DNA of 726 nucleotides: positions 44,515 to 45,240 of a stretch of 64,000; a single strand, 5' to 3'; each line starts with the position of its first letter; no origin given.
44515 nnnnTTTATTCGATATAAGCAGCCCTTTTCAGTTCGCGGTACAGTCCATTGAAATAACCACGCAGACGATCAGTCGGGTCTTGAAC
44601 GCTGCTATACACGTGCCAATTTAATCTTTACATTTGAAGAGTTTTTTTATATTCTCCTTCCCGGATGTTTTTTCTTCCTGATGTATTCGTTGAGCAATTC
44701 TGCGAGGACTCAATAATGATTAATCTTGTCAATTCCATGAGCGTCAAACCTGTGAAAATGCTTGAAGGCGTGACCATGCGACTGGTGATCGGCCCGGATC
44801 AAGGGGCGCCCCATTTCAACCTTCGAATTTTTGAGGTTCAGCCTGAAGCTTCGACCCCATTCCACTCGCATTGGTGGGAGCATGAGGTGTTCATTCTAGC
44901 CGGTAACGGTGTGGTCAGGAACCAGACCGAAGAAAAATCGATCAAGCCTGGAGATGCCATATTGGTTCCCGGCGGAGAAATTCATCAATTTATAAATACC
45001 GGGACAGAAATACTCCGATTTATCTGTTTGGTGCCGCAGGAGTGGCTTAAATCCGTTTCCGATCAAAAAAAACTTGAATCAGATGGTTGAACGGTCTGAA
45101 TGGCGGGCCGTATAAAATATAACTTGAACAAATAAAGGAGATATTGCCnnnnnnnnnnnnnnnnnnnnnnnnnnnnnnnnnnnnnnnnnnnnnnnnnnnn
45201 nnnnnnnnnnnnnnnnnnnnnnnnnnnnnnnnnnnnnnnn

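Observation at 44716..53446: Candidate small-molecule/glycoconjugate cluster: cupin, divergent transketolase-like ThDP enzyme, B12-radical SAM, secreted beta-rich protein, FAD amine-oxidase-like oxidoreductase, convergent GT-C membrane glycosyltransferase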

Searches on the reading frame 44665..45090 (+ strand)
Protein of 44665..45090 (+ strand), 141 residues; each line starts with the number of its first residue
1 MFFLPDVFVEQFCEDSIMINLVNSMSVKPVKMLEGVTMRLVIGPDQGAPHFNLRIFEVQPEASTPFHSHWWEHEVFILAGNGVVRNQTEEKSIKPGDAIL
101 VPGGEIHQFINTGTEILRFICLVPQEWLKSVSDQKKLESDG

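Call 4: search_protein_families(library=pfam, proteins=[window:44665-45090:+], max_evalue=0.01)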
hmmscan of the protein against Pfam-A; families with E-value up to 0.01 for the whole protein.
window:44665-45090:+ (141 aa): 7 families
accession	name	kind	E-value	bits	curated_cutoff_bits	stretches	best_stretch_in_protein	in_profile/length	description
PF07883.17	Cupin_2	-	1.1e-15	57.5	27.2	1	55-122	2-69/70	Cupin domain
PF02311.25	AraC_binding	-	1.2e-05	25.5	21.1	1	59-129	11-82/135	AraC-like ligand binding domain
PF00190.28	Cupin_1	-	2.4e-05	24.4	22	1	57-123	39-114/151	Cupin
PF01050.24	MannoseP_isomer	-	5.1e-05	23.9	23.6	1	50-123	27-101/116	Mannose-6-phosphate isomerase C-terminal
PF12973.13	Cupin_7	-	5.6e-05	23.3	27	1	30-111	14-89/105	ChrR Cupin-like domain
PF21621.3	MPI_cupin_dom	-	0.0011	19.3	27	1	51-105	11-63/79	Mannose-6-phosphate isomerase, cupin domain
PF08007.18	JmjC_2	-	0.0025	17.8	22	0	59-82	31-54/127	JmjC domain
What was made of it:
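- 44716..45090 (+): Small single-domain metal-binding cupin (124 aa). It forms unit A together with the TK gene. Cupin_2 scores 57.5 bits (call 4).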

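Call 5: search_protein_families(library=ncbifam, proteins=[window:44665-45090:+], max_evalue=0.01)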
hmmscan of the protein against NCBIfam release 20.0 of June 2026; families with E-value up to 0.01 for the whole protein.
window:44665-45090:+ (141 aa): 3 families
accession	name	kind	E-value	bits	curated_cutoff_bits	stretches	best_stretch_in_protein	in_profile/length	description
NF049940.1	MandnitrLy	equivalog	5.9e-07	29.4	140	1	52-134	36-126/130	(R)-mandelonitrile lyase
TIGR03214.2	ura-cupin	equivalog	0.00015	21.3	200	1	30-120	27-119/249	(S)-ureidoglycine aminohydrolase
TIGR01479.1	GMP_PMI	equivalog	0.0048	15.8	372.95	1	50-121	374-446/467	mannose-1-phosphate guanylyltransferase/mannose-6-phosphate isomerase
